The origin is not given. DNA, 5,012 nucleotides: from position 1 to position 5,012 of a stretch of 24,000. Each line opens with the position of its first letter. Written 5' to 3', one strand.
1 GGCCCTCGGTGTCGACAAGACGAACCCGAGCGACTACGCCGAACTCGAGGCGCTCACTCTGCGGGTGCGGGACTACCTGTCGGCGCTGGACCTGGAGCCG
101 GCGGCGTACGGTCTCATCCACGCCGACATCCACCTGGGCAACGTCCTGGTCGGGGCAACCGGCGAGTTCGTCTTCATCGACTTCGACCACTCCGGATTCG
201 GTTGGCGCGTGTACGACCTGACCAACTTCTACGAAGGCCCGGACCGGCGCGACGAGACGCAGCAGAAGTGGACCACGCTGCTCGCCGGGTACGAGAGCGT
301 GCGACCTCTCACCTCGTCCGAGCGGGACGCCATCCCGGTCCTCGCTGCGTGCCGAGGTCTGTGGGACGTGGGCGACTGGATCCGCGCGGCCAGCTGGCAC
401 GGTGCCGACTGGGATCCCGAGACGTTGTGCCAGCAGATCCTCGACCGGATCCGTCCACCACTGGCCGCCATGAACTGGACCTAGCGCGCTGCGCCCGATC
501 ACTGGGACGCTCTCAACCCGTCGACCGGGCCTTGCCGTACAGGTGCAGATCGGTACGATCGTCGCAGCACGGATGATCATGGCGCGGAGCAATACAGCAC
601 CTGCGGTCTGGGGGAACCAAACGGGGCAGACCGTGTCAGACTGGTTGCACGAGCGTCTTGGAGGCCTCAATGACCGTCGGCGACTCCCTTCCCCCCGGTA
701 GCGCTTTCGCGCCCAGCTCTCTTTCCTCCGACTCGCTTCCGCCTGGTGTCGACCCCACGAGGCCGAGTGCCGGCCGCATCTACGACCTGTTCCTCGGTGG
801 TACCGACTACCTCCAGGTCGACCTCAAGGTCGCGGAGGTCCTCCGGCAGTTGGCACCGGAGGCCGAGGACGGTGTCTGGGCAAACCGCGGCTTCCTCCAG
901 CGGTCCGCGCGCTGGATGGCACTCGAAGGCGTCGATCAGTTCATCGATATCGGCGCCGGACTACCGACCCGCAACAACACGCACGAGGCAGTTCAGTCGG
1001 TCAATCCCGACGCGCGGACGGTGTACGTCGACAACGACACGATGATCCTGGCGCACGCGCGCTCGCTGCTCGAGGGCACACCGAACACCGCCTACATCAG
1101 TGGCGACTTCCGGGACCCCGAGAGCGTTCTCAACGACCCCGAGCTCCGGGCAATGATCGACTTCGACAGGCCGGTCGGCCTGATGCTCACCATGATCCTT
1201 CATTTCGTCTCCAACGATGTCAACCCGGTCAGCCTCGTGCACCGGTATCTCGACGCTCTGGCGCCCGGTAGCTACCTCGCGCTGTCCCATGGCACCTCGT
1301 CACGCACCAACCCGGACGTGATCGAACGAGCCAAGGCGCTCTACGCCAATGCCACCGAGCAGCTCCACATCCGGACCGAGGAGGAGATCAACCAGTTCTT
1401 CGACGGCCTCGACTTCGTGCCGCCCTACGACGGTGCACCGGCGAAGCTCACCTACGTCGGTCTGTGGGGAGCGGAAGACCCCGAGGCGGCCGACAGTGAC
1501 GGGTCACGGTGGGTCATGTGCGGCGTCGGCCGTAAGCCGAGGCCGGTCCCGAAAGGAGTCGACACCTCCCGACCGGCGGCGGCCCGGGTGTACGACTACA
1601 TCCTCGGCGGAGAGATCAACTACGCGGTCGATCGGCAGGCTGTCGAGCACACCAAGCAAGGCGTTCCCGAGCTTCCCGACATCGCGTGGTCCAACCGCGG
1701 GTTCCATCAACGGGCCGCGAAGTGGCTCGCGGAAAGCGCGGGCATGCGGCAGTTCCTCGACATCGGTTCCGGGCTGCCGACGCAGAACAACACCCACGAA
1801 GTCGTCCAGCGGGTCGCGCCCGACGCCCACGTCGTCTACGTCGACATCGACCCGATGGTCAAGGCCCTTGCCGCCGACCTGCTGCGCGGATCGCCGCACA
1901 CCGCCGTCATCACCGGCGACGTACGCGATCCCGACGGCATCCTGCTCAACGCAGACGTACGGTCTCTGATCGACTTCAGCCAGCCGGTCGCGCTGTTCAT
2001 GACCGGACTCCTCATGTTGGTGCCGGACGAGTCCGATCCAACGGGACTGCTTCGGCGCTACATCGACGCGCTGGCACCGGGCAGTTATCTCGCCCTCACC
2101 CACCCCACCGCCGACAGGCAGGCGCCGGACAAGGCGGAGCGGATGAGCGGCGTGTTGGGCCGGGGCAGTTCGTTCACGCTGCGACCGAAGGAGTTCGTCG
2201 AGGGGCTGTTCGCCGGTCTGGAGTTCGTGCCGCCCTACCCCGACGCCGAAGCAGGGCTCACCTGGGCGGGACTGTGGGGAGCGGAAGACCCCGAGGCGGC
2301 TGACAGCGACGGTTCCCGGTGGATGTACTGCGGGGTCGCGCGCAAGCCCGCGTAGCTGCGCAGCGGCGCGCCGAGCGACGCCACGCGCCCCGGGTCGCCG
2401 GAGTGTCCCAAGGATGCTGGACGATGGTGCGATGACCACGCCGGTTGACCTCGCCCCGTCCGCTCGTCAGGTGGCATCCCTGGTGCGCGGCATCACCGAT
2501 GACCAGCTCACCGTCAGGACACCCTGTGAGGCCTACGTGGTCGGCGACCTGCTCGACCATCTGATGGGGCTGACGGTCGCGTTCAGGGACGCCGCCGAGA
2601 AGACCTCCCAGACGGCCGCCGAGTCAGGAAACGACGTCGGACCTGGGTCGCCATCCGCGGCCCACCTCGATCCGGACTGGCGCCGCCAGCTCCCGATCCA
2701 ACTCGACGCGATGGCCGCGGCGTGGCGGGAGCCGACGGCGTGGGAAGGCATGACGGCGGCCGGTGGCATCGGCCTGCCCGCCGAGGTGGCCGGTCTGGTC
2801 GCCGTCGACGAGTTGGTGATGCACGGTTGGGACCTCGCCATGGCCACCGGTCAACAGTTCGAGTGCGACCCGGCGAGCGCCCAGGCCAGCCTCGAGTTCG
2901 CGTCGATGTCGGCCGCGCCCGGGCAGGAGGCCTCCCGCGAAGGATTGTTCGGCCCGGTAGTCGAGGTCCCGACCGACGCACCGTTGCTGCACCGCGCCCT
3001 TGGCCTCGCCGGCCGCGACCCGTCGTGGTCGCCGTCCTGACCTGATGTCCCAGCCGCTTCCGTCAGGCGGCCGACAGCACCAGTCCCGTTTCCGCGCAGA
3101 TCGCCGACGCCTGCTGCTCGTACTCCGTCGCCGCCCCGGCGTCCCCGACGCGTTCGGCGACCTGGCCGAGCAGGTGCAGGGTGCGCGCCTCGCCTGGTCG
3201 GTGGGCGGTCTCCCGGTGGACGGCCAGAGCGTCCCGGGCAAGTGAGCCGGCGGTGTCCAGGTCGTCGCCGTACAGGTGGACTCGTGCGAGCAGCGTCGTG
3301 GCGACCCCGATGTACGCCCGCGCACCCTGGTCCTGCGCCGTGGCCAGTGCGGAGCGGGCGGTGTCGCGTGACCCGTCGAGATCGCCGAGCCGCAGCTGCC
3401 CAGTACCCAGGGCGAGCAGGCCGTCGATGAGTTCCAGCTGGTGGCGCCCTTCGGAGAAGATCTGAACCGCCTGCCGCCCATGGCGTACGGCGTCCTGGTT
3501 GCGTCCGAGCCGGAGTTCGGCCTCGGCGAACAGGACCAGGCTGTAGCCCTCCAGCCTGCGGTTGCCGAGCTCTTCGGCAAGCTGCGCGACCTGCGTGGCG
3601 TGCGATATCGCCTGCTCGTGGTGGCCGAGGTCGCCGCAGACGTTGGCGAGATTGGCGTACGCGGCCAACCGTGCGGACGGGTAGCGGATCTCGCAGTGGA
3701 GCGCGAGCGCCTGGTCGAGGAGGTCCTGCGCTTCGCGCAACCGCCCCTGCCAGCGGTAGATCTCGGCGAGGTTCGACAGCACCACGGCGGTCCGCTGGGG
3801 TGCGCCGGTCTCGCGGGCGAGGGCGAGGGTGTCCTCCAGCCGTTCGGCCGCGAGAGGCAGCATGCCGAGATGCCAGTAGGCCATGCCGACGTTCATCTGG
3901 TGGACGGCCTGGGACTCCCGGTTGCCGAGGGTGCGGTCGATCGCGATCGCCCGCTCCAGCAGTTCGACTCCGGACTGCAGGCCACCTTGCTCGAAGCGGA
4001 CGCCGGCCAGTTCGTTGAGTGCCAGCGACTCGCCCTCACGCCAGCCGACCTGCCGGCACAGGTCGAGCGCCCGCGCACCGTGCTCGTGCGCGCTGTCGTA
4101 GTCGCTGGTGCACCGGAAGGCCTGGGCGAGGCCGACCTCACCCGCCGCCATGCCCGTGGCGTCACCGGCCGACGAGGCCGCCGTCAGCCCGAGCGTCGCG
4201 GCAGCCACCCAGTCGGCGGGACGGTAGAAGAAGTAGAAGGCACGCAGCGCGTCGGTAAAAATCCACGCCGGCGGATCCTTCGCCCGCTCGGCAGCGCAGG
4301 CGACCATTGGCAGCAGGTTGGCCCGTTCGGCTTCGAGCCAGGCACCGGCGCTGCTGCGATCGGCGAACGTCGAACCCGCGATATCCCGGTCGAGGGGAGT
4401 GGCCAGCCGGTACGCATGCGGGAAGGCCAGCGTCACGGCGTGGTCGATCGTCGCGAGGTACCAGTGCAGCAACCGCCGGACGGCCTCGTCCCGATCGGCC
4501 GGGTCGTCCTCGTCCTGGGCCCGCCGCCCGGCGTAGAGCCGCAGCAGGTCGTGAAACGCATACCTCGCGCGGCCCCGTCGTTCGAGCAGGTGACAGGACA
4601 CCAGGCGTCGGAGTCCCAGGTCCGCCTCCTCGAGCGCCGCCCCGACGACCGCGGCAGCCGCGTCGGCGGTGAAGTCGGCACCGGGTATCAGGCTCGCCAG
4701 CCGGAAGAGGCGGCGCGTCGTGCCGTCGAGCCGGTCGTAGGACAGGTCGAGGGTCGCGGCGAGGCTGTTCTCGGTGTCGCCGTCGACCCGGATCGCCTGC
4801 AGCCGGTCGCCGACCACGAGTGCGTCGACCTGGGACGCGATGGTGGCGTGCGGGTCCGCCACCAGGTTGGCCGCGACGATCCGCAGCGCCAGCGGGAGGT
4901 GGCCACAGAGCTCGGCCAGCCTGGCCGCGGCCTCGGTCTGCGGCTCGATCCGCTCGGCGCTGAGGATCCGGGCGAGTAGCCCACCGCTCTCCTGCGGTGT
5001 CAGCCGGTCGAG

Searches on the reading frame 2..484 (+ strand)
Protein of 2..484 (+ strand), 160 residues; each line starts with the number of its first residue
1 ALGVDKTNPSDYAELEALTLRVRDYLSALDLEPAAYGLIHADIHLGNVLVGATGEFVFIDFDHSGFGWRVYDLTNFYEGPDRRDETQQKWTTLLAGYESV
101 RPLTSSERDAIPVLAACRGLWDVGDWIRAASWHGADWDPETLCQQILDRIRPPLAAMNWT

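Call 24: search_protein_families(library=pfam, proteins=[window:2-484:+], max_evalue=0.001)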
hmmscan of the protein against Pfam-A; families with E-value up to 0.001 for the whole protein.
window:2-484:+ (160 aa): 3 families
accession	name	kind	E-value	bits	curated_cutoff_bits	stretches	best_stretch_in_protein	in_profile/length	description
PF01636.29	APH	-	1e-13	52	23.2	1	11-102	142-238/239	Phosphotransferase enzyme family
PF01633.27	Choline_kinase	-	7.7e-06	25.9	29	1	14-77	140-204/300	Choline/ethanolamine kinase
PF03109.22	ABC1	-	0.00069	19.3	22.9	1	35-61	185-211/244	ABC1 atypical kinase-like domain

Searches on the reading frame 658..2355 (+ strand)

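Call 23: search_protein_families(library=pfam, proteins=[window:658-2355:+], max_evalue=0.001)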
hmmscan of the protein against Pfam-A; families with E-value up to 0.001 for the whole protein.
window:658-2355:+ (565 aa): 1 family
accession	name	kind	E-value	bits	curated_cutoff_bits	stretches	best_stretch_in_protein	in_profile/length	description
PF04672.18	Methyltransf_19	-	4.3e-162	538.4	26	2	29-294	6-268/268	S-adenosyl methyltransferase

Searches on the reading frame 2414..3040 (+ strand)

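Call 23: search_protein_families(library=pfam, proteins=[window:2414-3040:+], max_evalue=0.001)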
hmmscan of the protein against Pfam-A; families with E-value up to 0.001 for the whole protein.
window:2414-3040:+ (208 aa): 1 family
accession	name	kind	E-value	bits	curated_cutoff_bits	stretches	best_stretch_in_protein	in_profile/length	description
PF11716.13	MDMPI_N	-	5.7e-13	50.2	24.2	1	14-142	2-140/140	Mycothiol maleylpyruvate isomerase N-terminal domain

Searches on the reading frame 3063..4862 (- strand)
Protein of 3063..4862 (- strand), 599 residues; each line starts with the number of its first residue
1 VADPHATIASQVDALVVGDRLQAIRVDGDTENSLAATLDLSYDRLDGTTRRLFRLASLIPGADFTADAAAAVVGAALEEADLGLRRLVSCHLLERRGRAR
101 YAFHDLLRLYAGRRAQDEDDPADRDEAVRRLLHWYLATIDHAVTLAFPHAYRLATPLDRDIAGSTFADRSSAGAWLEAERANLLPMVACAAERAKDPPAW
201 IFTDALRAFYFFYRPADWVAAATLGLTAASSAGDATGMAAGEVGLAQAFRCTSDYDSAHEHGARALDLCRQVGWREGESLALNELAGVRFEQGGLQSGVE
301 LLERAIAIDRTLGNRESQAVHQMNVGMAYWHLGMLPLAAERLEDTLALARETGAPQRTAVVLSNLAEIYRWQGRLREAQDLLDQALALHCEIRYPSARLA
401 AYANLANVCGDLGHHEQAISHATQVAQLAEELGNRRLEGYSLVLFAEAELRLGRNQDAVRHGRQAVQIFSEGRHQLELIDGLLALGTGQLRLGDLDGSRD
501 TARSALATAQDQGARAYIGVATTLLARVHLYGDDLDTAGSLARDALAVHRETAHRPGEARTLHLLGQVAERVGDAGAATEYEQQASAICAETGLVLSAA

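Call 23: search_protein_families(library=pfam, proteins=[window:3063-4862:-], max_evalue=0.001)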
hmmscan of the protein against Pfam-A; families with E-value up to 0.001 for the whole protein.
window:3063-4862:- (599 aa): 9 families
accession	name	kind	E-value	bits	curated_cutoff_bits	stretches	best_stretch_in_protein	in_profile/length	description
PF13424.12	TPR_12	-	6.6e-38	129.2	30.1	4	358-431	2-77/77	Tetratricopeptide repeat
PF17874.7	TPR_MalT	-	3.1e-14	53.4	45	2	319-471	40-193/336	MalT-like TPR region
PF07719.23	TPR_2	-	1.8e-12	46.8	27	0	361-388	3-30/34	Tetratricopeptide repeat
PF13374.12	TPR_10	-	2.4e-12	46.9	27.5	1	358-391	1-34/42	Tetratricopeptide repeat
PF00515.34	TPR_1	-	4.3e-09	36.2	27.8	0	359-388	1-30/34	Tetratricopeptide repeat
PF13181.12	TPR_8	-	1.8e-06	28.1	25.7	0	401-430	3-32/34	Tetratricopeptide repeat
PF13176.12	TPR_7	-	0.00024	21.4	27.9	0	362-388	2-28/36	Tetratricopeptide repeat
PF07721.20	TPR_4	-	0.00056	20.7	27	0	359-384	1-26/26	Tetratricopeptide repeat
PF11846.14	Wzy_C_2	-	0.00071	20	28.5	0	328-398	115-185/191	Virulence factor membrane-bound polymerase, C-terminal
